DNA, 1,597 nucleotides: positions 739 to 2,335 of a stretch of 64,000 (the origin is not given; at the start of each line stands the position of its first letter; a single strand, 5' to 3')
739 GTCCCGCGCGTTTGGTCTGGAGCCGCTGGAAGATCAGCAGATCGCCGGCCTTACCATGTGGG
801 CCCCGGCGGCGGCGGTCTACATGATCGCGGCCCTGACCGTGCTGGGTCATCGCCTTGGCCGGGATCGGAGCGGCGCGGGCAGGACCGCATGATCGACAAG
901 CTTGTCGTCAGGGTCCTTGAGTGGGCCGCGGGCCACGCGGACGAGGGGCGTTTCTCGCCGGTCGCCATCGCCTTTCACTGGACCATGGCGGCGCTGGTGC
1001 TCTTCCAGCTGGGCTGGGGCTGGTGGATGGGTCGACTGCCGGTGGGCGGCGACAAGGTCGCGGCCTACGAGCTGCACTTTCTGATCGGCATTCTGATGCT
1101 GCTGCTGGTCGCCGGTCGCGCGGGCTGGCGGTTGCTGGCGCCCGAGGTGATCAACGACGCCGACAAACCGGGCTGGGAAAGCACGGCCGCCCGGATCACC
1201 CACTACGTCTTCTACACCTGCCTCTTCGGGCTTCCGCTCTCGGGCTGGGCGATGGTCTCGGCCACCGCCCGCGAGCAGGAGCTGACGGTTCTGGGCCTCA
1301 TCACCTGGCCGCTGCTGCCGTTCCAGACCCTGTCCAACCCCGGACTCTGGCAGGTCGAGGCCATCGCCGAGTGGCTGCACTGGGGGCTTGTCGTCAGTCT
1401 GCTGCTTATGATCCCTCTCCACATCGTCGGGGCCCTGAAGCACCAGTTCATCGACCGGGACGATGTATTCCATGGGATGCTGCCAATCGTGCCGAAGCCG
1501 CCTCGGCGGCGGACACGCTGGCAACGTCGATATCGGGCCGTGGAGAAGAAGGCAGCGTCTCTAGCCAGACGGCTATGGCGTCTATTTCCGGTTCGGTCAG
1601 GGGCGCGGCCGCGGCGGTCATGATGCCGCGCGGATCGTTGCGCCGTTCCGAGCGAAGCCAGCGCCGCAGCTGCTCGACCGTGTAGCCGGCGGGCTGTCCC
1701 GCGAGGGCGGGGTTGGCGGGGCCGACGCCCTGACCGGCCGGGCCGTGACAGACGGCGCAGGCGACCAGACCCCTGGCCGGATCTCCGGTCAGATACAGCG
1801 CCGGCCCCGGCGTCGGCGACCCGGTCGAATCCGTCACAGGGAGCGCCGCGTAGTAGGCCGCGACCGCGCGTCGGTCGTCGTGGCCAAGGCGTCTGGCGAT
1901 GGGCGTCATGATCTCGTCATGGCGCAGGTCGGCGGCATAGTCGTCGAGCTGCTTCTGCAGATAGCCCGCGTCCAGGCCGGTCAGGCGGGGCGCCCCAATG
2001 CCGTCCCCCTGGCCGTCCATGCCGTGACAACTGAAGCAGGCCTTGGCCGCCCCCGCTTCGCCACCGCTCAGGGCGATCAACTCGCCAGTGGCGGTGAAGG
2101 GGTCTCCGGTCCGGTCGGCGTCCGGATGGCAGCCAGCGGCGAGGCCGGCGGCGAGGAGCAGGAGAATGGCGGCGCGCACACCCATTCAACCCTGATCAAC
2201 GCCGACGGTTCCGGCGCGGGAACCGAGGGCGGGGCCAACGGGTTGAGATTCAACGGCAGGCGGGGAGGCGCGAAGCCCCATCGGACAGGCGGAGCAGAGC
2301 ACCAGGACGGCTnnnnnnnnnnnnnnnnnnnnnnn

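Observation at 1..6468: Self-contained PQQ dehydrogenase to oxidase electron-transfer module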

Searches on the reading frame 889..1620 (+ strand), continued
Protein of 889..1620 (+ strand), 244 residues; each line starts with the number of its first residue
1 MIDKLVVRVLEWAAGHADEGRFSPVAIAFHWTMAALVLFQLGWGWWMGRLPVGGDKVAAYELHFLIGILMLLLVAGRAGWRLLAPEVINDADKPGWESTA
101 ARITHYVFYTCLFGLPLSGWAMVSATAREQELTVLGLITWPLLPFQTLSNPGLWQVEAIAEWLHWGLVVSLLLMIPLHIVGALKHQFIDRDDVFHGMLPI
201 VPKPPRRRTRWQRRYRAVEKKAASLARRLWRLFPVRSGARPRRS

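Call 52: find_encoding_contigs(protein=P0284, flank=10000, max_places=1)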
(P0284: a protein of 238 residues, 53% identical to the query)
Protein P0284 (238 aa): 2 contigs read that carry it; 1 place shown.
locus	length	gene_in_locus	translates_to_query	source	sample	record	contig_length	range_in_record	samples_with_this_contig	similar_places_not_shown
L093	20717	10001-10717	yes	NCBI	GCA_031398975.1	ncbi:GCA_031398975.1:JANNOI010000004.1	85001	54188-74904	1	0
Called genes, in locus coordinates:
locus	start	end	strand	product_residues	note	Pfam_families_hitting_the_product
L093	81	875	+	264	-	PF03808:Glyco_tran_WecG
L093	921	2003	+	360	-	PF00535:Glycos_transf_2, PF13641:Glyco_tranf_2_3 (weak)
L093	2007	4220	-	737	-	PF02706:Wzz, PF13807:GNVR, PF01656:CbiA (weak), PF06564:CBP_BcsQ (weak), PF10609:ParA (weak), PF13614:AAA_31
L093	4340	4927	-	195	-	PF02563:Poly_export, PF10531:SLBB, PF22461:SLBB_2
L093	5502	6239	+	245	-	PF02397:Bac_transf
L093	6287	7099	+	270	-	-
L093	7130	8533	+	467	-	PF04932:Wzy_C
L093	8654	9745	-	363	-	PF00534:Glycos_transf_1, PF13692:Glyco_trans_1_4, PF13524:Glyco_trans_1_2 (weak)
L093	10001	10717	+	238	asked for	PF01292:Ni_hydr_CYTB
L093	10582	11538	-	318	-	PF09678:Caa3_CtaG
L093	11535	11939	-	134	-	PF00034:Cytochrom_C, PF13442:Cytochrome_CBB3 (weak)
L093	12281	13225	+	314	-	PF00116:COX2, PF00034:Cytochrom_C, PF13442:Cytochrome_CBB3 (faint)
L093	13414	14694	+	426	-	PF00589:Phage_integrase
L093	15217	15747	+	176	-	PF07275:ArdA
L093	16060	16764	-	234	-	-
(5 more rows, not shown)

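Call 53: find_encoding_contigs(protein=P0298, flank=10000, max_places=1)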
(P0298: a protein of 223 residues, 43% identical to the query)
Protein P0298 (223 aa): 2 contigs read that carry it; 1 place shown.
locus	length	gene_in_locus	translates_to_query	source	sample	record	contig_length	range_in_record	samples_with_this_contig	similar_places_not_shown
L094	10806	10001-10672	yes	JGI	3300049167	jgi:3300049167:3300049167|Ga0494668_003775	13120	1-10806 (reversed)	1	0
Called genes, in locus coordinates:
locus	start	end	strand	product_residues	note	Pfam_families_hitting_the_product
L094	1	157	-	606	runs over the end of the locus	PF00128:Alpha-amylase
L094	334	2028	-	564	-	PF12831:FAD_oxidored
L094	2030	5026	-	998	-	PF07715:Plug, PF00593:TonB_dep_Rec_b-barrel, PF14905:OMP_b-brl_3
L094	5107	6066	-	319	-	PF04773:FecR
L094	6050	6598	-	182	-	PF04542:Sigma70_r2 (weak), PF07638:Sigma70_ECF (weak), PF08281:Sigma70_r4_2, PF04545:Sigma70_r4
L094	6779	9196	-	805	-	PF01011:PQQ, PF13360:PQQ_2 (weak)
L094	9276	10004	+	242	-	PF09678:Caa3_CtaG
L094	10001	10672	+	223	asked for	PF01292:Ni_hydr_CYTB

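Call 54: find_encoding_contigs(protein=P0353, flank=10000, max_places=1)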
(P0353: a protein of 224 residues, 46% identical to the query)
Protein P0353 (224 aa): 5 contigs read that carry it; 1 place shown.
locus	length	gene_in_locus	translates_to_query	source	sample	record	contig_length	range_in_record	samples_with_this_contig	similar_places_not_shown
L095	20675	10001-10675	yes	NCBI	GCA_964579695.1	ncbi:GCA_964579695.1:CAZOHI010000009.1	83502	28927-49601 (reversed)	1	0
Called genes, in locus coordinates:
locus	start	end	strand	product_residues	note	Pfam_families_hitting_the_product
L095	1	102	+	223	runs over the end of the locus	PF16357:PepSY_TM_like_2, PF03929:PepSY_TM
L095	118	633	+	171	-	PF10029:DUF2271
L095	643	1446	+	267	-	PF10670:DUF4198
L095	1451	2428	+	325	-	PF02424:ApbE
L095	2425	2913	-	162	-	PF13499:EF-hand_7 (faint), PF00036:EF-hand_1 (faint), PF13405:EF-hand_6 (faint), PF13202:EF-hand_5 (faint)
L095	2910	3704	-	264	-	PF10670:DUF4198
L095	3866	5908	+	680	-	PF07715:Plug, PF00593:TonB_dep_Rec_b-barrel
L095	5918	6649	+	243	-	PF13103:TonB_2, PF03544:TonB_C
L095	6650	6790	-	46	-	-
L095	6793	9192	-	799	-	PF01011:PQQ, PF13360:PQQ_2 (weak)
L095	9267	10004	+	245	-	PF09678:Caa3_CtaG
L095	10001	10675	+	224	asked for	PF01292:Ni_hydr_CYTB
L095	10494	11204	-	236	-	PF00034:Cytochrom_C (weak), PF13442:Cytochrome_CBB3 (weak), PF00034:Cytochrom_C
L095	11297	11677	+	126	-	PF00034:Cytochrom_C (weak), PF13442:Cytochrome_CBB3 (weak)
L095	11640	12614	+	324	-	PF00116:COX2, PF13442:Cytochrome_CBB3 (weak), PF00034:Cytochrom_C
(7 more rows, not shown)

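Call 84: get_annotated_region(hit=H6, flank=9000)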
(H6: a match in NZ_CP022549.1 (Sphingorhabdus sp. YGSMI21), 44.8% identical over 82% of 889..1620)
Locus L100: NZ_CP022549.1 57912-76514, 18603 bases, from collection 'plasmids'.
description: Sphingorhabdus sp. YGSMI21 plasmid unnamed, complete sequence
organism: Sphingorhabdus sp. YGSMI21 (NCBI taxid 2077182)
taxonomy: Bacteria; Pseudomonadota; Alphaproteobacteria; Sphingomonadales; Sphingomonadaceae; Sphingorhabdus; Sphingorhabdus sp. YGSMI21
host: -; source: cell culture,West sea sediment in South Korea; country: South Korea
typing (MOB-suite, as given by PLSDB): non-mobilizable
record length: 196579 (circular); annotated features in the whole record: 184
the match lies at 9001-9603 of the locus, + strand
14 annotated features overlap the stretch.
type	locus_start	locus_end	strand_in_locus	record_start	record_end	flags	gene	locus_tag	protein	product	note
CDS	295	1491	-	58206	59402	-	-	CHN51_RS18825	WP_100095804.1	tyrosine-type recombinase/integrase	GO:0015074 - DNA integration [Evidence IEA]; GO:0006310 - DNA recombination [Evidence IEA]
CDS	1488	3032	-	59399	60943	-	-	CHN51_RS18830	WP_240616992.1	site-specific integrase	GO:0015074 - DNA integration [Evidence IEA]; GO:0006310 - DNA recombination [Evidence IEA]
CDS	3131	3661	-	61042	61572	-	lspA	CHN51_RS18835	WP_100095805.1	signal peptidase II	GO:0009306 - protein secretion [Evidence IEA]; GO:0006508 - proteolysis [Evidence IEA]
CDS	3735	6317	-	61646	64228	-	-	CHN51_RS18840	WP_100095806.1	heavy metal translocating P-type ATPase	-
CDS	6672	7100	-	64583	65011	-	-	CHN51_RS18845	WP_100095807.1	helix-turn-helix domain-containing protein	-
CDS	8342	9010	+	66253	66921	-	-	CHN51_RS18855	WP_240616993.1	cytochrome c oxidase assembly protein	-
CDS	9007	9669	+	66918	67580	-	-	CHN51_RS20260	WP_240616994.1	cytochrome b/b6 domain-containing protein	-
CDS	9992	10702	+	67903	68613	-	-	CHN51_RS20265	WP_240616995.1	c-type cytochrome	-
CDS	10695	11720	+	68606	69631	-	-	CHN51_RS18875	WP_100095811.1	c-type cytochrome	-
CDS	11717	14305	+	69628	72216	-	-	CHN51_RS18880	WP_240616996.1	cbb3-type cytochrome c oxidase subunit I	GO:0009060 - aerobic respiration [Evidence IEA]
CDS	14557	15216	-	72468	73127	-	-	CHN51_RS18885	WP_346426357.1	transporter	-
CDS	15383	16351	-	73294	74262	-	-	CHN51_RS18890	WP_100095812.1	cation diffusion facilitator family transporter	-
CDS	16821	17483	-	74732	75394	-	-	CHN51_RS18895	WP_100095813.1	peroxiredoxin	-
CDS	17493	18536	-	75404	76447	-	-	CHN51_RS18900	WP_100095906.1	cysteine synthase A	-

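Call 85: get_annotated_region(hit=H7, flank=9000)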
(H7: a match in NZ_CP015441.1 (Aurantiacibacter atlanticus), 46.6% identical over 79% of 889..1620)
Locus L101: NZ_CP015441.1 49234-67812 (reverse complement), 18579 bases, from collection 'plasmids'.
description: Aurantiacibacter atlanticus strain s21-N3 plasmid unnamed, complete sequence
organism: Aurantiacibacter atlanticus (NCBI taxid 1648404)
taxonomy: Bacteria; Pseudomonadota; Alphaproteobacteria; Sphingomonadales; Erythrobacteraceae; Aurantiacibacter; Aurantiacibacter atlanticus
host: -; source: sediment,deep sea sediment; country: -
typing (MOB-suite, as given by PLSDB): mobilizable; relaxase MOBF
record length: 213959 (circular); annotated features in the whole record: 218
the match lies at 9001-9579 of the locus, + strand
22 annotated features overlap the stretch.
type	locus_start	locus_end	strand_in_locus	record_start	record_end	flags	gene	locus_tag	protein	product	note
CDS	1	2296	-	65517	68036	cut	ligD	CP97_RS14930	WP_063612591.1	DNA ligase D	GO:0006303 - double-strand break repair via nonhomologous end joining [Evidence IEA]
CDS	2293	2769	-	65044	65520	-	-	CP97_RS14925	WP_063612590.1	MgtC/SapB family protein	-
CDS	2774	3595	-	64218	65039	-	-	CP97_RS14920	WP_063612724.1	Ku protein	GO:0006303 - double-strand break repair via nonhomologous end joining [Evidence IEA]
CDS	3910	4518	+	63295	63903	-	-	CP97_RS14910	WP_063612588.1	NAD(P)H-dependent oxidoreductase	-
CDS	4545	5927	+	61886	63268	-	fumC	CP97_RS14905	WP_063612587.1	class II fumarate hydratase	GO:0006099 - tricarboxylic acid cycle [Evidence IEA]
CDS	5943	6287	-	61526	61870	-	-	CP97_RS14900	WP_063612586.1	antibiotic biosynthesis monooxygenase family protein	-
CDS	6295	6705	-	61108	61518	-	-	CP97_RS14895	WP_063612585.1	hypothetical protein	-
CDS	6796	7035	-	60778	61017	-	-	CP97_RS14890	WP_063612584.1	hypothetical protein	-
CDS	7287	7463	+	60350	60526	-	-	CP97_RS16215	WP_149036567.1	peptide ABC transporter permease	-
CDS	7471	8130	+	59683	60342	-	-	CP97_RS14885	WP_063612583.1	protein-L-isoaspartate(D-aspartate) O-methyltransferase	GO:0036211 - protein modification process [Evidence IEA]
CDS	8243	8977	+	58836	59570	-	-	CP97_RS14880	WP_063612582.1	cytochrome c oxidase assembly protein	-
CDS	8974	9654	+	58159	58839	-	-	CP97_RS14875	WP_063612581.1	cytochrome b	GO:0022904 - respiratory electron transport chain [Evidence IEA]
CDS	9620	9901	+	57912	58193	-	-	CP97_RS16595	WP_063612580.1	hypothetical protein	-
CDS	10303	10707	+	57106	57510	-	-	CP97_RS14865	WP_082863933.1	c-type cytochrome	-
CDS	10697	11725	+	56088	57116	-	-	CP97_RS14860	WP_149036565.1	c-type cytochrome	-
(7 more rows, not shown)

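Call 86: get_annotated_region(hit=H4, flank=9000)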
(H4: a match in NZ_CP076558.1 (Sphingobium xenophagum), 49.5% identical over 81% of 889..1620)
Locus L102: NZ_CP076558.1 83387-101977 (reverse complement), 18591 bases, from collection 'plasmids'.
description: Sphingobium xenophagum strain PH3-15 plasmid pSH1, complete sequence
organism: Sphingobium xenophagum (NCBI taxid 121428)
taxonomy: Bacteria; Pseudomonadota; Alphaproteobacteria; Sphingomonadales; Sphingomonadaceae; Sphingobium; Sphingobium xenophagum
host: -; source: bacteria,La Roche-Posay thermal water; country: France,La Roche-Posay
typing (MOB-suite, as given by PLSDB): non-mobilizable; replicon rep_cluster_694
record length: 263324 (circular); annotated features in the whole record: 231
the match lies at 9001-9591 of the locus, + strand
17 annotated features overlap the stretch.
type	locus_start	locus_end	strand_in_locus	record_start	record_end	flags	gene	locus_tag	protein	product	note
CDS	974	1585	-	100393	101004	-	-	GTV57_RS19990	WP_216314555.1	plasmid pRiA4b ORF-3 family protein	-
CDS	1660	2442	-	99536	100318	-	istB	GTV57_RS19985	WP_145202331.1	IS21-like element helper ATPase IstB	-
CDS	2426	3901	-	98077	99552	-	istA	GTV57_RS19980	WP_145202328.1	IS21 family transposase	-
CDS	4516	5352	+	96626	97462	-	fdhD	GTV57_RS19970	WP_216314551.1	formate dehydrogenase accessory sulfurtransferase FdhD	GO:0009061 - anaerobic respiration [Evidence IEA]; GO:0015942 - formate metabolic process [Evidence IEA]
CDS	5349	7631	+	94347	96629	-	-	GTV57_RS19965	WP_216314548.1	FdhF/YdeP family oxidoreductase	-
CDS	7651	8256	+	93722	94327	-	-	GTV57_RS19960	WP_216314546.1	DedA family protein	GO:0055085 - transmembrane transport [Evidence IEA]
CDS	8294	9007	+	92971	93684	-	-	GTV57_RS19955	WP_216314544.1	cytochrome c oxidase assembly protein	-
CDS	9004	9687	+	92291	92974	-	-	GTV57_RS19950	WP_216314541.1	cytochrome b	GO:0022904 - respiratory electron transport chain [Evidence IEA]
CDS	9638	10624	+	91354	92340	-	-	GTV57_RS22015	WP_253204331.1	hypothetical protein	-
CDS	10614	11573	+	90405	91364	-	coxB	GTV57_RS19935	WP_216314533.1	cytochrome c oxidase subunit II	-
CDS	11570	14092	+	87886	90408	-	-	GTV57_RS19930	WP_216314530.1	cbb3-type cytochrome c oxidase subunit I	GO:0009060 - aerobic respiration [Evidence IEA]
CDS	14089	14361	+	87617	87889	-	-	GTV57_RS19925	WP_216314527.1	hypothetical protein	-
CDS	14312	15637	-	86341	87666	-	-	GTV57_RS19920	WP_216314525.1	sorbosone dehydrogenase family protein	-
CDS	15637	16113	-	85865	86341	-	-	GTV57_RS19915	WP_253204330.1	DUF2231 domain-containing protein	-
CDS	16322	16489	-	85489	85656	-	-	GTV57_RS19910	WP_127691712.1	DUF1328 family protein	-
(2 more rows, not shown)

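Call 103: predict_structure(alignment_id=A5)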
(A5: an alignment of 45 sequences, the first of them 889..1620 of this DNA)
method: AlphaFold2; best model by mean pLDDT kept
length: 244 residues; sequences in the alignment: 45
mean_pLDDT: 85.9   pTM: 0.76
mean pLDDT of the five models: 85.9, 85.5, 84.0, 81.7, 79.3
residues with pLDDT >= 90: 109; 70-90: 115; 50-70: 20; < 50: 0
segments of 3 or more residues with pLDDT < 50: none
pLDDT, mean of each block of 10 residues (from residue 1): 84 80 86 96 95 91 92 91 70 71 90 95 85 82 91 96 97 94 87 83 86 89 85 61 53
secondary structure, 60 per line:
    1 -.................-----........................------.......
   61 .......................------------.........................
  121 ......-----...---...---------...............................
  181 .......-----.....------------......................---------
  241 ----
elements in order: H2-18 H24-47 H54-83 H96-126 E132-134 E138-140 H150-187 H193-197 H210-231

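Call 105: fold_search(model_id=the predicted structure, library=pdb)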
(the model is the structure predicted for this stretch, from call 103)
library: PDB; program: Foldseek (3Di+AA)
matches with E <= 10: 96; with E <= 0.001: 1
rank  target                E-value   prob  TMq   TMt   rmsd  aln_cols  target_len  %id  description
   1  5oc0                  2.0e-05  1.00  0.60  0.82   4.1       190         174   25  Structure of E. coli superoxide oxidase (released 2018-06-20)
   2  6g94_A                2.0e-01  0.99  0.46  0.63   6.3       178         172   16  Structure of E. coli hydrogenase-1 C19G variant in complex with cytochrome b (released 2018-06-13)
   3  9itt_Z                1.6e+00  0.10  0.18  0.18  17.3       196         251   15  Chloroflexus aurantiacus ADP-bound ATP synthase, state 2 (released 2025-03-19)
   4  3d31_C                1.7e+00  0.09  0.18  0.18  15.4       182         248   17  ModBC from Methanosarcina acetivorans (released 2008-06-10)
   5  3syv_D                2.4e+00  0.04  0.16  0.15  35.0       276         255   12  Crystal structure of mPACSIN 3 F-BAR domain mutant (released 2012-05-16)
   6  6h2f_E                2.5e+00  0.13  0.27  0.21  38.6       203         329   10  Structure of the pre-pore AhlB of the tripartite alpha-pore forming toxin, AHL, from Aeromonas hydrophila. (released 2019-07-10)
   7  8tmd_B                2.6e+00  0.06  0.16  0.12  19.7       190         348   13  Cryo-EM structure of CorA in complex with conformation-specific synthetic antibody C18 and 100 uM MgCl2, State MG0.1-1 (released 2025-02-12)
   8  2iub_H                2.8e+00  0.06  0.16  0.12  19.4       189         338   11  Crystal structure of a divalent metal ion transporter CorA at 2.9 A resolution. (released 2006-08-03)
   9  8tqe_A                2.9e+00  0.06  0.16  0.03  49.9       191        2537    9  XptA2 wild type (released 2023-09-27)
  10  5jtg_A                3.4e+00  0.06  0.15  0.12  13.9       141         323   13  Crystal structure of Thermotoga maritima mutant D89K/D253K (released 2017-01-25)
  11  2onk_C                3.6e+00  0.07  0.19  0.19  15.2       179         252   15  ABC transporter ModBC in complex with its binding protein ModA (released 2007-03-06)
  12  7a0g_DDD              3.7e+00  0.12  0.25  0.19  38.7       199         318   12  Structure of the SmhB pore of the tripartite alpha-pore forming toxin, Smh, from Serratia marcescens. (released 2021-03-31)
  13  9dei_D                3.7e+00  0.04  0.18  0.14  26.8       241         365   11  Trypanosoma brucei mitochondrial RNA-editing catalytic complex 1, U-deletion (RECC1) (released 2026-01-21)
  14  3qni_A                3.7e+00  0.04  0.17  0.15  35.4       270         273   12  Crystal structure of human PACSIN 1 F-BAR domain (released 2011-08-10)
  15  4dcn_C                3.9e+00  0.08  0.22  0.26  28.8       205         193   10  Crystal Structure Analysis of the Arfaptin2 BAR domain in Complex with ARL1 (released 2012-06-13)
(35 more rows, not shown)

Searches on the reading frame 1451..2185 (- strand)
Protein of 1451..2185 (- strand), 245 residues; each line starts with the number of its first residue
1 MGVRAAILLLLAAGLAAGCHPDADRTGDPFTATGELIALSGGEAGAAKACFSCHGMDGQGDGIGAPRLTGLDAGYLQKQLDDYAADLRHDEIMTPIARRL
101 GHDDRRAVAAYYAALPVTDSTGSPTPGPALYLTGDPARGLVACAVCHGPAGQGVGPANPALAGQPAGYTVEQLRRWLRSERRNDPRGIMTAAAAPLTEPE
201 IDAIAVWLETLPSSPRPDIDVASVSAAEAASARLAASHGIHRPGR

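Call 7: search_protein_families(library=pfam, proteins=[window:1451-2185:-], max_evalue=0.01)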
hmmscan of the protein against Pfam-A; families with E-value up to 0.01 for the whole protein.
window:1451-2185:- (245 aa): 2 families
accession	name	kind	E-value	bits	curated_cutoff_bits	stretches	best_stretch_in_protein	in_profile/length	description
PF00034.26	Cytochrom_C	-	2.3e-19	71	21.3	2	46-111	8-85/90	Cytochrome c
PF13442.11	Cytochrome_CBB3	-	2.7e-12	47.3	27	2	41-111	5-67/68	Cytochrome C oxidase, cbb3-type, subunit III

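Call 8: search_protein_families(library=ncbifam, proteins=[window:1451-2185:-], max_evalue=0.01)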
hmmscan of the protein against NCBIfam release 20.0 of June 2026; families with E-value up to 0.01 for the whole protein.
window:1451-2185:- (245 aa): 10 families
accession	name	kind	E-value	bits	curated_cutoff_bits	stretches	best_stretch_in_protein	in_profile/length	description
NF049874.1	PdsA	exception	4.8e-11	42.9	330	1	46-207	24-193/198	periplasmic diheme shuttle PdsA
NF045773.1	cytochro_C550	exception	8.7e-08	32.1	125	1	40-83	50-91/118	cytochrome c550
NF033864.1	cytochrome579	equivalog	3.5e-07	30.2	280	1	26-81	38-93/179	cytochrome 579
TIGR04485.1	thiosulf_SoxX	equivalog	1.6e-06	28.7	61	0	143-210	5-77/78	sulfur oxidation c-type cytochrome SoxX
NF045774.1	cytochro_C551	exception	3.9e-06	26.8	118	1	7-88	8-86/110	cytochrome c551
TIGR04494.1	c550_PedF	equivalog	3.9e-06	26.8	122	1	27-77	40-88/133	cytochrome c-550 PedF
NF050122.1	bc1_QcrC_actin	exception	5e-06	26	200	1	10-153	16-157/253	cytochrome bc1 complex diheme cytochrome c subunit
TIGR00782.1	ccoP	equivalog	2.4e-05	23.8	179.95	0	45-69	209-234/285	cytochrome-c oxidase, cbb3-type subunit III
TIGR02603.1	CxxCH_TIGR02603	domain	6.3e-05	23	68.15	0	41-73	5-36/134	putative heme-binding domain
TIGR03874.1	4cys_cytochr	equivalog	0.0079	16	161.75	0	142-161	43-61/143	c-type cytochrome, methanol metabolism-related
